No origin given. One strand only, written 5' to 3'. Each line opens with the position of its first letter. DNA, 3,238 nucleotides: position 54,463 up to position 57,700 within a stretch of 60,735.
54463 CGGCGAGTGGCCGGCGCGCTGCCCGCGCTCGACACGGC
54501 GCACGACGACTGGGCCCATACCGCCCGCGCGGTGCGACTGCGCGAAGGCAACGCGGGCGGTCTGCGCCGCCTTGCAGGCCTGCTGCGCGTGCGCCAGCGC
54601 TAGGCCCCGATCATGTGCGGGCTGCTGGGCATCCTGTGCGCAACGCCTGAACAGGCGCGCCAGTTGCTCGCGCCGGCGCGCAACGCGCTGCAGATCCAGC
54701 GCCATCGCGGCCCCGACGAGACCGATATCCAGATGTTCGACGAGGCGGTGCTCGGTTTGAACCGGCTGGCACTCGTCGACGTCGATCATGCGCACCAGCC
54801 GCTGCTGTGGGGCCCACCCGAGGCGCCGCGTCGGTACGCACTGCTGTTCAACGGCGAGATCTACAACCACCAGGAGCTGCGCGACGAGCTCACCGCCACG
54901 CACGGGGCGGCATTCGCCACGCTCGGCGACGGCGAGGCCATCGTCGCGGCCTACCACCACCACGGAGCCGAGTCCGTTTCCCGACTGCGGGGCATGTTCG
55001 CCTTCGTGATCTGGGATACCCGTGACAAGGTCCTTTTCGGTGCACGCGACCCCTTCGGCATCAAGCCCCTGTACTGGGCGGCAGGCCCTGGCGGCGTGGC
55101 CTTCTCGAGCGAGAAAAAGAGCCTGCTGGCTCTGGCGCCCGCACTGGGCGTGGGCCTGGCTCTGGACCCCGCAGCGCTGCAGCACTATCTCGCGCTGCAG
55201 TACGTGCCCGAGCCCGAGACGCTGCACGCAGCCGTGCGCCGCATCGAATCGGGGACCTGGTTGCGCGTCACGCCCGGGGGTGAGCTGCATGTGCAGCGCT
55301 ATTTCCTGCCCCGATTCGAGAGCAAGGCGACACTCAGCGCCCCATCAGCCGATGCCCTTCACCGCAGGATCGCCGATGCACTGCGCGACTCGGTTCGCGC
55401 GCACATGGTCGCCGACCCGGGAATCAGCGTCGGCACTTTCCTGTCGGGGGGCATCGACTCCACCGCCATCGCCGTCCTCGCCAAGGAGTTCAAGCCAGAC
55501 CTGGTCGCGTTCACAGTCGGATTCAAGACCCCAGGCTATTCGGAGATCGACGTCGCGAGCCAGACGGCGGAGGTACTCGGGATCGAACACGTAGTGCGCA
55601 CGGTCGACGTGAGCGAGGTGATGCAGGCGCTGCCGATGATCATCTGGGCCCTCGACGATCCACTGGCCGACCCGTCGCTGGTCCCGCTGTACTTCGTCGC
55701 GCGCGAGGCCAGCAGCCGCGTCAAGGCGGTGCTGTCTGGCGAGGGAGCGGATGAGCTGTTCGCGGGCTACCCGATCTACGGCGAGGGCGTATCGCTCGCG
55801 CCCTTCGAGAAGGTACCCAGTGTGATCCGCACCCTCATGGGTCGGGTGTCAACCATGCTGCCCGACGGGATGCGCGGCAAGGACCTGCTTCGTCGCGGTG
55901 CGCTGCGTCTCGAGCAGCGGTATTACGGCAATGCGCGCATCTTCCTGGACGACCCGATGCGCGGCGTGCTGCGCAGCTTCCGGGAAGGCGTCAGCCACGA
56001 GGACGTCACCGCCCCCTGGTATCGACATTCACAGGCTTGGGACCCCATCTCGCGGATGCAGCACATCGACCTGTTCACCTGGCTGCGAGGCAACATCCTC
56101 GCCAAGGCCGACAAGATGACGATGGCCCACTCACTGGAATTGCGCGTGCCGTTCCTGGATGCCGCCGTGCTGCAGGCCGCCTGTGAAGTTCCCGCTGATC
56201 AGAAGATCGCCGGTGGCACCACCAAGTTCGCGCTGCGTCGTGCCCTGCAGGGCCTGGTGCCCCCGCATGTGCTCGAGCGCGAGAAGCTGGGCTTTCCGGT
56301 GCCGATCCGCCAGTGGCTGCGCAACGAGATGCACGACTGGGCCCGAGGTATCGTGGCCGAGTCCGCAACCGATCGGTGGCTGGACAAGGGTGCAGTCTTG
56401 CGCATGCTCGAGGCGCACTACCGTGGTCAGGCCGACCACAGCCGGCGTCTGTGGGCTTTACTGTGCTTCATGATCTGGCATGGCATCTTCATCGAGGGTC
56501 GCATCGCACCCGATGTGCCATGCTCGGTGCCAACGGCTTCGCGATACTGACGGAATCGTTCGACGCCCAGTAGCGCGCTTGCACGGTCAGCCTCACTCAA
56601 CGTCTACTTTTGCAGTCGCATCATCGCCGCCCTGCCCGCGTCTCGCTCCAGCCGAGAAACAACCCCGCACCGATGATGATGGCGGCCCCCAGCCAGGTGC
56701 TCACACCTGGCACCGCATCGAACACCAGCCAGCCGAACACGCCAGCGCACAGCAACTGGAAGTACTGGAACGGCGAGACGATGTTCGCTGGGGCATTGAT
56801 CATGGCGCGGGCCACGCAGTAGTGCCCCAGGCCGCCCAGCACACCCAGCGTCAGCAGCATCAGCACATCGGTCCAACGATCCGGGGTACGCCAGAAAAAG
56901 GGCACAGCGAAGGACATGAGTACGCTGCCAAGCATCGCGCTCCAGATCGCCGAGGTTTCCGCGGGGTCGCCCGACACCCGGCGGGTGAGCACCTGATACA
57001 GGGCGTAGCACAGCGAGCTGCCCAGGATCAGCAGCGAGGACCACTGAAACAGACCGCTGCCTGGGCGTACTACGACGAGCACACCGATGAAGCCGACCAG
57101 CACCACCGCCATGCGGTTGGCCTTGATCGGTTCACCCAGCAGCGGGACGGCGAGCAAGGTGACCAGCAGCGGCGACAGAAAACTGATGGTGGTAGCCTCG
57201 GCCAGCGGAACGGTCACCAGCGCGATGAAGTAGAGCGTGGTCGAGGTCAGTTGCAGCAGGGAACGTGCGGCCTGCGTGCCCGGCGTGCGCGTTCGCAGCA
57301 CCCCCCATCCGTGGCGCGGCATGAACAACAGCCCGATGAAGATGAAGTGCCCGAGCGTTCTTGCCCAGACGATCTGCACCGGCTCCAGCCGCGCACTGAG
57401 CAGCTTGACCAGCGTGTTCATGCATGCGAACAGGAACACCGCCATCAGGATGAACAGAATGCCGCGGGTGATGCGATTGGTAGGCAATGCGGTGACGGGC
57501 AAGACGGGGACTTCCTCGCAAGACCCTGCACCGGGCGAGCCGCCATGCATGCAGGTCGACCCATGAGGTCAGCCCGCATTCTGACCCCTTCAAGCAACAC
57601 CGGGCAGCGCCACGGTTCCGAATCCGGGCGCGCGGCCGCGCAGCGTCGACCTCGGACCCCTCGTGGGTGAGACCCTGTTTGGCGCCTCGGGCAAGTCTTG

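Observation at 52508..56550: Gram-positive/actinobacterial-type peptidoglycan amidation operon (murT-gatD-asnB) in a betaproteobacterial chromosome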

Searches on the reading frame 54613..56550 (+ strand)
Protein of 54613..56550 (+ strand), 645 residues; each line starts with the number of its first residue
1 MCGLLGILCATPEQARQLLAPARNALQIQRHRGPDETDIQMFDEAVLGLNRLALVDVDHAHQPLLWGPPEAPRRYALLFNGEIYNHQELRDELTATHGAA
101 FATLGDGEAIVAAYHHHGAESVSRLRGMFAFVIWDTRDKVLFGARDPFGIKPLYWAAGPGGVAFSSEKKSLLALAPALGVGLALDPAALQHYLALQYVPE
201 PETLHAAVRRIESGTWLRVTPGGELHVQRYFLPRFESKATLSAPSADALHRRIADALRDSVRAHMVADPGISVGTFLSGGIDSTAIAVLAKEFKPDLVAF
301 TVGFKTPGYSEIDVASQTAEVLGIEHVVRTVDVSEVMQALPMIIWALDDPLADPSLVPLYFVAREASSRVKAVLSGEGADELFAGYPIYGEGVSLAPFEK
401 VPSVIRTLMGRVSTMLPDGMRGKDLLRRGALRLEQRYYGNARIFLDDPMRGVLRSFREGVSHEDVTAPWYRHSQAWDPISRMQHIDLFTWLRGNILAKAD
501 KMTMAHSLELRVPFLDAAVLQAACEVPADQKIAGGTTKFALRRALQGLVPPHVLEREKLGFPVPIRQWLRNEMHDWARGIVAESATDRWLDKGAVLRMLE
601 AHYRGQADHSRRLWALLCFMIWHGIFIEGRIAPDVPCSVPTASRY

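Call 3: search_protein_families(library=pfam, proteins=[window:54613-56550:+])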
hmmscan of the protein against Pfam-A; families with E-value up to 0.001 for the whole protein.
window:54613-56550:+ (645 aa): 6 families
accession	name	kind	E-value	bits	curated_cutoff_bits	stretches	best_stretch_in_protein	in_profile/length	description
PF00733.27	Asn_synthase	-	2e-100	337.3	21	1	253-623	2-353/354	Asparagine synthase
PF13537.11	GATase_7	-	2.8e-36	124.7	25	1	50-173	2-123/123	Glutamine amidotransferase domain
PF13522.11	GATase_6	-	7.4e-32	110.5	27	1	34-167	1-130/130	Glutamine amidotransferase domain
PF12481.13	DUF3700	-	8.6e-06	25.8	27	1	120-168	124-173/228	Aluminium induced protein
PF06508.19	QueC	-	0.00024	21.1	22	1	276-334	5-63/210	Queuosine biosynthesis protein QueC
PF24167.1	DUF7411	-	0.00086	19.4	28.7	0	273-343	3-70/194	Family of unknown function (DUF7411)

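Call 4: search_protein_families(library=ncbifam, proteins=[window:54613-56550:+])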
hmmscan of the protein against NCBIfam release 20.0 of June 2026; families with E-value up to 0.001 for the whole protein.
window:54613-56550:+ (645 aa): 12 families
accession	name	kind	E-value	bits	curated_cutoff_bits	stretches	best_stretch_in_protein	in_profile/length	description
TIGR01536.1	asn_synth_AEB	equivalog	1.6e-127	426.7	267.1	1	2-561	1-517/517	asparagine synthase (glutamine-hydrolyzing)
TIGR03108.1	eps_aminotran_1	hypoth_equivalog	1.3e-121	407.3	816.9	1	1-619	1-621/628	XrtA/PEP-CTERM system amidotransferase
TIGR03104.1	trio_amidotrans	equivalog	2e-98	330.2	570.1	2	1-390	1-384/589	N-acetylglutaminylglutamine amidotransferase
NF006949.0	PRK09431.1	equivalog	1.2e-84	284.8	499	3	1-173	1-167/554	asparagine synthase B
NF033535.1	lass_lactam_cya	exception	5.9e-48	163.9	525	2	1-381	1-374/668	lasso peptide isopeptide bond-forming cyclase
NF033561.1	macrolact_Ik_Al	subfamily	5.7e-22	78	300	2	119-385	72-333/561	albusnodin/ikarugamycin family macrolactam cyclase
TIGR01134.1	purF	equivalog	2.8e-08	33.6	350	1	74-171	95-199/432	amidophosphoribosyltransferase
TIGR00364.1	TIGR00364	equivalog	9.2e-06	25.3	150.3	1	276-336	4-62/201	7-cyano-7-deazaguanine synthase QueC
TIGR01135.1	glmS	equivalog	0.00017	20.2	418.05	1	74-174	93-200/607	glutamine--fructose-6-phosphate transaminase (isomerizing)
NF001484.0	PRK00331.1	subfamily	0.00034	19.1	381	1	73-173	93-200/601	isomerizing glutamine--fructose-6-phosphate transaminase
NF011155.0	PRK14561.1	equivalog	0.0005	19.8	207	1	273-344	3-71/195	hypothetical protein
NF010587.0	PRK13980.1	equivalog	0.00098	18.4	255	0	245-339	10-100/267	NAD+ synthase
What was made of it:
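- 54613..56550 (+): asnB/ltsA-type Ntn amidotransferase (645 aa), the predicted mDAP epsilon-carboxyl amidotransferase. Pfam and NCBIfam hits (calls 3, 4).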

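Call 13: find_homologous_proteins(query=window:54613-56550:+)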
Query window:54613-56550:+ (645 aa): 8000 proteins with E <= 0.001 among 8000 candidates; the best 120 are listed.
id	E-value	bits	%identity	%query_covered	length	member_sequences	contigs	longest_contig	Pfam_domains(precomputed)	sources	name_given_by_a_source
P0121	0.0e+0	1472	100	100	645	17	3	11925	PF12481.14,PF00733.28,PF13522.12,PF13537.12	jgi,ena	jgi:asparagine synthase (glutamine-hydrolysing)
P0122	0.0e+0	1282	88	99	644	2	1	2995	PF12481.14,PF00733.28,PF13522.12,PF13537.12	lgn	-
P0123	0.0e+0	1067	74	98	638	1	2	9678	PF00733.28,PF13522.12,PF13537.12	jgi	jgi:asparagine synthase (glutamine-hydrolysing)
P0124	1.2e-295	1000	67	99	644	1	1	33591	PF00733.28,PF13522.12,PF13537.12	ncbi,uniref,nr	ncbi:asparagine synthase (glutamine-hydrolyzing) [Amycolatopsis anabasis]|uniref:asparagine synthase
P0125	2.0e-295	1000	69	99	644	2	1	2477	PF00733.28,PF13522.12,PF13537.12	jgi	-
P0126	8.6e-295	997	68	99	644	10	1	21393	PF00733.28,PF13522.12,PF13537.12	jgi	jgi:asparagine synthase (glutamine-hydrolysing)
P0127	7.7e-294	994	67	99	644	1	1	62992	PF00733.28,PF06508.20,PF13522.12,PF13537.12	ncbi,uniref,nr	ncbi:asparagine synthase (glutamine-hydrolyzing) [Amycolatopsis suaedae]|uniref:asparagine synthase 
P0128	9.3e-292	987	67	99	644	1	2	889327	PF00733.28,PF06508.20,PF13522.12,PF13537.12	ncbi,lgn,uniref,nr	ncbi:asparagine synthase (glutamine-hydrolysing) [Amycolatopsis arida]|uniref:asparagine synthase (g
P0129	3.4e-291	986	67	99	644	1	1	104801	PF12481.14,PF00733.28,PF13522.12,PF13537.12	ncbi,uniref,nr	ncbi:asparagine synthase (glutamine-hydrolyzing) [Gandjariella thermophila]|uniref:asparagine syntha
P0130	9.7e-291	984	67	99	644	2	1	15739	PF00733.28,PF13522.12,PF13537.12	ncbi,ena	ncbi:MAG TPA: asparagine synthase (glutamine-hydrolyzing) [Pseudonocardiaceae bacterium]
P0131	1.0e-290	984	66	99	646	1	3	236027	PF00733.28,PF13522.12,PF13537.12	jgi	jgi:asparagine synthase (glutamine-hydrolysing)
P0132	1.5e-290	983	66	99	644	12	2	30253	PF00733.28,PF13522.12,PF13537.12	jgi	jgi:asparagine synthase (glutamine-hydrolysing)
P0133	1.6e-290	983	66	99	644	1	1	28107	PF00733.28,PF13522.12,PF13537.12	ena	-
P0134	2.1e-290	983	66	99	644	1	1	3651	PF00733.28,PF13522.12,PF13537.12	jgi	jgi:asparagine synthase (glutamine-hydrolysing)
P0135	2.5e-290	983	66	99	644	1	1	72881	PF00733.28,PF13522.12,PF13537.12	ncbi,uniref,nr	ncbi:asparagine synthase (glutamine-hydrolyzing) [Amycolatopsis sp.]|uniref:asparagine synthase (glu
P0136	3.6e-290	982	66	99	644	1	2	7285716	PF00733.28,PF13522.12,PF13537.12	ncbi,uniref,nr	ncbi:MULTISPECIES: asparagine synthase (glutamine-hydrolyzing) [Amycolatopsis]|uniref:asparagine syn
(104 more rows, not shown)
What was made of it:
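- On LtsA/AsnB-type mDAP amidotransferase: The nearest named relatives (64-69% identity) are Pseudonocardiaceae AsnB (call 13).
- Origin of AsnB: every organism-named hit among the top 120 is an actinobacterium, at 64-69% identity (call 13).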

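Call 28: find_encoding_contigs(protein=P0123, flank=10000, max_places=3)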
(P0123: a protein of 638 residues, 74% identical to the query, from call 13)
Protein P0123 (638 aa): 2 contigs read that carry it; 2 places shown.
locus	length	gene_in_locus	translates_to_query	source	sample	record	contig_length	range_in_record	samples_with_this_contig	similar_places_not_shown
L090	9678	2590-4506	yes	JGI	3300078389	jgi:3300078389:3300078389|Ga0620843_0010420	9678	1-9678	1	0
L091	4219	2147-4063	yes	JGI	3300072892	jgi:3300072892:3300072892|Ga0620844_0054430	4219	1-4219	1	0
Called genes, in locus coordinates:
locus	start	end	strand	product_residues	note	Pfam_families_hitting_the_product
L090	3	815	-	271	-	?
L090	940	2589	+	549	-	PF05977:MFS_3, PF07690:MFS_1, PF00027:cNMP_binding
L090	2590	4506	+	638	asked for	PF13522:GATase_6, PF13537:GATase_7, PF00733:Asn_synthase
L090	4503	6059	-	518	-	PF07690:MFS_1, PF13000:Acatn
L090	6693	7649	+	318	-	PF00989:PAS, PF08447:PAS_3, PF08448:PAS_4, PF13426:PAS_9, PF07730:HisKA_3, PF13581:HATPase_c_2, PF02518:HATPase_c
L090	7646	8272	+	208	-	PF00072:Response_reg, PF00196:GerE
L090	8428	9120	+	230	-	PF00072:Response_reg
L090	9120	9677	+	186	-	?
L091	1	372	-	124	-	?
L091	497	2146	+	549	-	PF05977:MFS_3, PF07690:MFS_1, PF00027:cNMP_binding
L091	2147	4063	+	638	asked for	PF13522:GATase_6, PF13537:GATase_7, PF00733:Asn_synthase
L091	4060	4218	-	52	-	?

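Call 29: find_encoding_contigs(protein=P0136, flank=6000, max_places=1)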
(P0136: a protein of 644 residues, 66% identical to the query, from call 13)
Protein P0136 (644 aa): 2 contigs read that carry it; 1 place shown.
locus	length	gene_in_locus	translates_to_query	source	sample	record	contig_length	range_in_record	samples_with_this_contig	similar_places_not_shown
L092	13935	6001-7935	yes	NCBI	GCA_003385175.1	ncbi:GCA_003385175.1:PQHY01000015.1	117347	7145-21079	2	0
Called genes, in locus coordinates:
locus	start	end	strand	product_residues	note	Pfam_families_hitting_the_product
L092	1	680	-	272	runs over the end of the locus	PF00034:Cytochrom_C, PF13442:Cytochrome_CBB3, PF00034:Cytochrom_C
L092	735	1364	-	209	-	PF00510:COX3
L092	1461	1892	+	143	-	-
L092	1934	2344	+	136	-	-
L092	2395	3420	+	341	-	PF02885:Glycos_trans_3N, PF00591:Glycos_transf_3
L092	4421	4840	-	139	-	PF12270:Cyt_c_ox_IV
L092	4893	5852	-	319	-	PF00116:COX2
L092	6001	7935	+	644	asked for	PF13522:GATase_6, PF13537:GATase_7, PF00733:Asn_synthase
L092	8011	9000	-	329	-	PF00294:PfkB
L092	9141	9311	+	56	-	-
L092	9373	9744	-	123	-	PF01521:Fe-S_biosyn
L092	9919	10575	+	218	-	PF11241:DUF3043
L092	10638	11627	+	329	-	PF00248:Aldo_ket_red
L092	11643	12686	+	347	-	PF02277:DBI_PRT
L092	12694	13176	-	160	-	PF07739:TipAS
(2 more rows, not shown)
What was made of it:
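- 54613..56550 (+): It is 64-69% identical to Pseudonocardiaceae AsnB (call 13), whose gene sits in ctaE-trpD-ctaF-ctaC-asnB-pfkB synteny (call 29).
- On LtsA/AsnB-type mDAP amidotransferase: The Amycolatopsis gene lies in qcrC-ctaE-trpD-ctaF-ctaC-asnB-pfkB-...-cobT order (call 29).
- The Amycolatopsis orthologue lies between ctaC and a PfkB kinase (call 29), which I recall as the Rv2200c-Rv2201-Rv2202c / ltsA neighbourhood. AsnB is 64-69% identical to the housekeeping LtsA-type orthologues (calls 13, 29). The nearest named relatives are the syntenic LtsA/Rv2201-type genes (call 29).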

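Call 32: find_encoding_contigs(protein=P0121, flank=10000, max_places=4)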
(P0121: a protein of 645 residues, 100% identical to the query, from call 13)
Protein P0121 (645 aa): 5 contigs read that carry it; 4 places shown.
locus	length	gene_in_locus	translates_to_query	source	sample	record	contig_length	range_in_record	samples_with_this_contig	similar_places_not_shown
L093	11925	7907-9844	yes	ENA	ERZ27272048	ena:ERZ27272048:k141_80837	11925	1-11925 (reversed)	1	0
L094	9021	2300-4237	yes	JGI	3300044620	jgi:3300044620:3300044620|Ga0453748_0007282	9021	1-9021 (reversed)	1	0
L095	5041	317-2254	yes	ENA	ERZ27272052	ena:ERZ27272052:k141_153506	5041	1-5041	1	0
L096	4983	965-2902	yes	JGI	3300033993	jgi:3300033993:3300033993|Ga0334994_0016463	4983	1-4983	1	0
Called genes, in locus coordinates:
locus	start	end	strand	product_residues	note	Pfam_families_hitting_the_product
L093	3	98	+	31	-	?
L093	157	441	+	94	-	-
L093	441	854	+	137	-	PF01850:PIN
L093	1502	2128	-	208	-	PF00034:Cytochrom_C, PF13442:Cytochrome_CBB3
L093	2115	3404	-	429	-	PF00174:Oxidored_molyb, PF03404:Mo-co_dimer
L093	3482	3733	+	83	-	-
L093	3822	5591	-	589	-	PF01554:MatE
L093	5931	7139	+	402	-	PF08245:Mur_ligase_M (faint), PF08353:MurT_C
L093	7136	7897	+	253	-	PF07685:GATase_3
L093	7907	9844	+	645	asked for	PF13522:GATase_6, PF13537:GATase_7, PF12481:DUF3700 (weak), PF00733:Asn_synthase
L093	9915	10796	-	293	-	PF00892:EamA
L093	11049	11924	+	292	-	?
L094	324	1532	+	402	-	PF08245:Mur_ligase_M (faint), PF08353:MurT_C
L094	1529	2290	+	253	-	PF07685:GATase_3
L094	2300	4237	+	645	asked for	PF13522:GATase_6, PF13537:GATase_7, PF12481:DUF3700 (weak), PF00733:Asn_synthase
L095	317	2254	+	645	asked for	PF13522:GATase_6, PF13537:GATase_7, PF12481:DUF3700 (weak), PF00733:Asn_synthase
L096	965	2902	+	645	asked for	PF13522:GATase_6, PF13537:GATase_7, PF12481:DUF3700 (weak), PF00733:Asn_synthase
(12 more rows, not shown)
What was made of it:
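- The same soxDC-MATE-trio-EamA-EamA-AHSA1 order was assembled independently in four ENA and JGI samples (call 32).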

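Call 54: search_solved_structures(query=window:54613-56550:+, show_alignments=1)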
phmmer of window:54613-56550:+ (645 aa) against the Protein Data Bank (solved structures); distinct sequences matched with E-value up to 0.001: 7.
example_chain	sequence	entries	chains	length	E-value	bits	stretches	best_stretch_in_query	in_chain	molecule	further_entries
1ct9_A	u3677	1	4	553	5.3e-41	144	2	17-174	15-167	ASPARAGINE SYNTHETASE B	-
7ylz_A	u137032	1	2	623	8.3e-36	126.8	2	2-387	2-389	hydroxyamidotransferase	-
6gq3_A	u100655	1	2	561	6.8e-35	123.8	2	24-393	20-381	Asparagine synthetase [glutamine-hydrolyzing]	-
8sue_A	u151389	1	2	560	8.1e-35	123.5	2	25-393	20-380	Asparagine synthetase [glutamine-hydrolyzing]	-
9b6c_A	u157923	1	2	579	4.6e-34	121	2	25-393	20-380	Asparagine synthetase [glutamine-hydrolyzing]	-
1jgt_A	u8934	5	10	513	2e-15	59.4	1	78-385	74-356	BETA-LACTAM SYNTHETASE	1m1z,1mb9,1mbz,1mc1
1q15_A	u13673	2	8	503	2.1e-09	39.6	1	80-386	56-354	CarA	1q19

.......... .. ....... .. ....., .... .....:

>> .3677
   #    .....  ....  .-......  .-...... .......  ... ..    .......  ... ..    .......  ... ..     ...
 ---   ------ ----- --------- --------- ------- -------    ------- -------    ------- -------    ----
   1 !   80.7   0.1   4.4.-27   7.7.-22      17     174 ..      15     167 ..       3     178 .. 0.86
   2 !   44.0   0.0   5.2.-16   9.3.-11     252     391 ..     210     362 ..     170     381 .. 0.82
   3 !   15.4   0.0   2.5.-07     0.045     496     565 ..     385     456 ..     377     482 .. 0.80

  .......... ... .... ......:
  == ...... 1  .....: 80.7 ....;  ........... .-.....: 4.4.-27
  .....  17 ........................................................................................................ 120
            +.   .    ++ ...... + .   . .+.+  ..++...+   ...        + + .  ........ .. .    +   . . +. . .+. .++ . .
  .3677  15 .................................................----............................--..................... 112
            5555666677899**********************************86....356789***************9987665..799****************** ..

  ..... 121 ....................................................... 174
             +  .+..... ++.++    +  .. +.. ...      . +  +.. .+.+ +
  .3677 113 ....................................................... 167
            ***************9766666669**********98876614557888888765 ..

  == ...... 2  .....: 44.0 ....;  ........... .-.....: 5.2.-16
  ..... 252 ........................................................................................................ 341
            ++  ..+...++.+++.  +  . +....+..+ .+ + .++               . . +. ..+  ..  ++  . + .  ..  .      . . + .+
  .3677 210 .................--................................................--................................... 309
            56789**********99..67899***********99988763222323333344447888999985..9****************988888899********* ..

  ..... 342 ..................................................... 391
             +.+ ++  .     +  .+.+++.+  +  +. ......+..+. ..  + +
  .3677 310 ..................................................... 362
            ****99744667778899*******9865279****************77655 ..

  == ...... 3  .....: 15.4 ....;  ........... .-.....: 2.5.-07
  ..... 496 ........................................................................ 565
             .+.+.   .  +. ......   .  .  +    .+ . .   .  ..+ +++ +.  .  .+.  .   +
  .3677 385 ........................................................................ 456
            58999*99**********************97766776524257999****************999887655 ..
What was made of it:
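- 54613..56550 (+): It has about 82 extra residues relative to E. coli AsnB 363-384, and D384/R387 are replaced by I495/K498 (call 54).
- On LtsA/AsnB-type mDAP amidotransferase: D384 and R387 therefore correspond to I495 and K498 (call 54). Query residues 392-495 (104 aa) face E. coli 363-384 (22 aa) between the two aligned blocks (call 54).
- AsnB signatures: it has the extra loop and lacks the Asp-binding D/R (call 54). The positions matching E. coli D384 and R387 are I and K. An insertion of about 82 residues occupies the substrate-binding region (call 54).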

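Call 69: search_protein_families(library=padloc, proteins=[window:54613-56550:+], max_evalue=0.01)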
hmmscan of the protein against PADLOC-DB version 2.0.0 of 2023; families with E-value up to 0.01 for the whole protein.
window:54613-56550:+ (645 aa): 0 families

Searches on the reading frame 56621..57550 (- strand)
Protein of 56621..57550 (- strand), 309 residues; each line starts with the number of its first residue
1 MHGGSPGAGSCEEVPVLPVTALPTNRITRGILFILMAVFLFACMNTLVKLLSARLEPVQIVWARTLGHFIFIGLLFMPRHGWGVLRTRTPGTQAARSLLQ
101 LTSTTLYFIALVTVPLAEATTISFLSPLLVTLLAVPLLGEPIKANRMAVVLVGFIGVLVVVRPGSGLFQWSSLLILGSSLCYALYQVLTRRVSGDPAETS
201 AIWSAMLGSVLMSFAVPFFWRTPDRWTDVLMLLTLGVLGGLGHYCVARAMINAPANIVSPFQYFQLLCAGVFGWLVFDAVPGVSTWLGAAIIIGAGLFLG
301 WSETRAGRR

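Call 3: search_protein_families(library=pfam, proteins=[window:56621-57550:-])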
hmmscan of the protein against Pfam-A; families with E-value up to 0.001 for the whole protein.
window:56621-57550:- (309 aa): 1 family
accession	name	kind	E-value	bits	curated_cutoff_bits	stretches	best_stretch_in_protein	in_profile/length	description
PF00892.27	EamA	-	8.6e-30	104.2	28.2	2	29-161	2-134/135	EamA-like transporter family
